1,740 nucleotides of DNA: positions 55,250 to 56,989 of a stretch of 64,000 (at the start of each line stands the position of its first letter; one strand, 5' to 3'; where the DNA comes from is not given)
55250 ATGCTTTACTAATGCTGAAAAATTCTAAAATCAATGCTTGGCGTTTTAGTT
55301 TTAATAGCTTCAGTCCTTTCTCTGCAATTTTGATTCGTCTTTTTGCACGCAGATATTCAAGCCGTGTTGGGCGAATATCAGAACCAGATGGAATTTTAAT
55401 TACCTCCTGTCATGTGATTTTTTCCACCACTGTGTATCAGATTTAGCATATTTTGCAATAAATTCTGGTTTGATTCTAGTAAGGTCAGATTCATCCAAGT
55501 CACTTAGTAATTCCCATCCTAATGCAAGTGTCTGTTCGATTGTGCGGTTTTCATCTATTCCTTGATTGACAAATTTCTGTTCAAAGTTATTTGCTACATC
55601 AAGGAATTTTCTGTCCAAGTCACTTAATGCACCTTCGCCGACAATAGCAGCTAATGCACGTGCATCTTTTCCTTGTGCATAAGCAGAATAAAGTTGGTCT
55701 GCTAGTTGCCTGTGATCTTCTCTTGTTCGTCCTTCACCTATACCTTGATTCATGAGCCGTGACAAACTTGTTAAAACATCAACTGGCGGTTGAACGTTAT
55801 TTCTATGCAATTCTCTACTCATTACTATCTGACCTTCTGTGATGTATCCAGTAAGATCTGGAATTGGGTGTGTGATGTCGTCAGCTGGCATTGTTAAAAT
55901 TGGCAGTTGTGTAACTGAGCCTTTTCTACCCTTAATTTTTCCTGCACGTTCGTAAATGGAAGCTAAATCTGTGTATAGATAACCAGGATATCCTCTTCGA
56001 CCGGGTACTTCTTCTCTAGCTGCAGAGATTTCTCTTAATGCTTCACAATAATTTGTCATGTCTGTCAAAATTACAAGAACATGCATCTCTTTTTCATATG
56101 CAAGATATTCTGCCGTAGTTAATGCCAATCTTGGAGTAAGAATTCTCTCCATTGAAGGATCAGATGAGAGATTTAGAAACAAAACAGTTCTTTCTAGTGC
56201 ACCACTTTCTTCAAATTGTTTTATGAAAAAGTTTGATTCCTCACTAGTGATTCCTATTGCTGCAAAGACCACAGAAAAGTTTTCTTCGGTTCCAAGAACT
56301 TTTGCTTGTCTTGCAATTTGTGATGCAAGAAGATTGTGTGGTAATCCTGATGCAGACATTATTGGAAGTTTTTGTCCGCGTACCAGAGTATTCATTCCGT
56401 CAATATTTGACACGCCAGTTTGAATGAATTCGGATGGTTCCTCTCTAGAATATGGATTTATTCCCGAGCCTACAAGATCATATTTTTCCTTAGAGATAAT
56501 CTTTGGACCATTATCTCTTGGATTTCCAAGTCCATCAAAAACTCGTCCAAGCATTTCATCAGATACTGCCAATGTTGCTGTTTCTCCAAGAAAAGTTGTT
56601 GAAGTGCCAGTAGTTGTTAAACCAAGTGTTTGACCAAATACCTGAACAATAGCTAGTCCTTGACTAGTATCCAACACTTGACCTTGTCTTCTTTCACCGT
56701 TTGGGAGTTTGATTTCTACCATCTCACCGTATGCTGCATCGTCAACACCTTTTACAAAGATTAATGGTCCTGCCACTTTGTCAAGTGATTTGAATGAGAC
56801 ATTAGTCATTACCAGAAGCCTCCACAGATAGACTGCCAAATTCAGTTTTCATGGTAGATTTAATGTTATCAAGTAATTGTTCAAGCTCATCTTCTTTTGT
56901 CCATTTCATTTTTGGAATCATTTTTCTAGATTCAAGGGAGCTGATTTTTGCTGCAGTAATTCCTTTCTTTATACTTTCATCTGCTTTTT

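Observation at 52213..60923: Second, Thermoplasma-like ATPase operon inserted directly behind the native one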

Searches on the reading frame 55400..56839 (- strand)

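Call 3: search_protein_families(library=pfam, proteins=[window:55400-56839:-], max_evalue=0.01)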
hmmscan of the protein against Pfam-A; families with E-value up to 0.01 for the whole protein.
window:55400-56839:- (479 aa): 4 families
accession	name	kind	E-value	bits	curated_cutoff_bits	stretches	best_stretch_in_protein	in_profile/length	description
PF00006.31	ATP-synt_ab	-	6.9e-80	268.1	29.5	1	142-360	1-213/213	ATP synthase alpha/beta family, nucleotide-binding domain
PF22919.1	ATP-synt_VA_C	-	9.6e-30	103.1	24.7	1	366-464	2-100/101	C-terminal domain of V and A type ATP synthase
PF02874.29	ATP-synt_ab_N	-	6e-11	43.1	20.9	1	22-85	4-69/69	ATP synthase alpha/beta family, beta-barrel domain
PF09378.16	HAS-barrel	-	0.00064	20.2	25.2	1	24-61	12-48/90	HAS barrel domain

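Call 67: search_protein_families(library=ncbifam, proteins=[window:55400-56809:-], max_evalue=0.01)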
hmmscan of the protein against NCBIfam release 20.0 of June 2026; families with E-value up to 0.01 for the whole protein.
window:55400-56809:- (469 aa): 32 families (the best 25 are shown)
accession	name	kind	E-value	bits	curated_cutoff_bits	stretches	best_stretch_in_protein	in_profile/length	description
TIGR01041.1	ATP_syn_B_arch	equivalog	3.8e-234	777.2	844.65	1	6-458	2-454/458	ATP synthase subunit B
NF003235.0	PRK04196.1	subfamily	3.1e-231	767.9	349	1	4-458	4-458/462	V-type ATP synthase subunit B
TIGR01040.1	V-ATPase_V1_B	equivalog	4e-189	629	804.65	1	6-458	2-463/467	V-type ATPase subunit B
NF002555.0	PRK02118.1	equivalog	2e-114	382.7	431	1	5-458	4-433/436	V-type ATP synthase subunit B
TIGR03496.1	FliI_clade1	equivalog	2e-63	214.7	619.1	1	9-428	3-408/414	flagellar protein export ATPase FliI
TIGR02546.1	III_secr_ATP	equivalog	7.4e-59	199.5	604.75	1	9-429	9-416/423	type III secretion system ATPase SctN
NF005391.0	PRK06936.1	equivalog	8e-57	193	657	1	21-429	38-432/439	type III secretion system ATPase SctN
TIGR03498.1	FliI_clade3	equivalog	1.4e-56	192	587.45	1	10-427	4-410/418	flagellar protein export ATPase FliI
TIGR01026.1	fliI_yscN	subfamily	2.5e-56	191.3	379.5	1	9-428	27-432/440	FliI/YscN family ATPase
TIGR03497.1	FliI_clade2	equivalog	9.7e-56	189.5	629.8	1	10-429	4-407/413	flagellar protein export ATPase FliI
NF006575.0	PRK09099.1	subfamily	1.3e-51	175.8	706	1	11-429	32-435/443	type III secretion system ATPase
NF009884.0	PRK13343.1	equivalog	3.2e-47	161.3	554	1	9-390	33-401/507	F0F1 ATP synthase subunit alpha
NF006290.1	PRK08472.1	equivalog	1.2e-46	159.5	644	1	5-428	18-426/433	flagellar protein export ATPase FliI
NF005295.0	PRK06820.1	equivalog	1.6e-45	155.9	690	1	22-388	45-392/440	EscN/YscN/HrcN family type III secretion system ATPase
NF006012.0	PRK08149.1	equivalog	2.9e-42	145.1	594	1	10-429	14-424/431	type III secretion system ATPase SctN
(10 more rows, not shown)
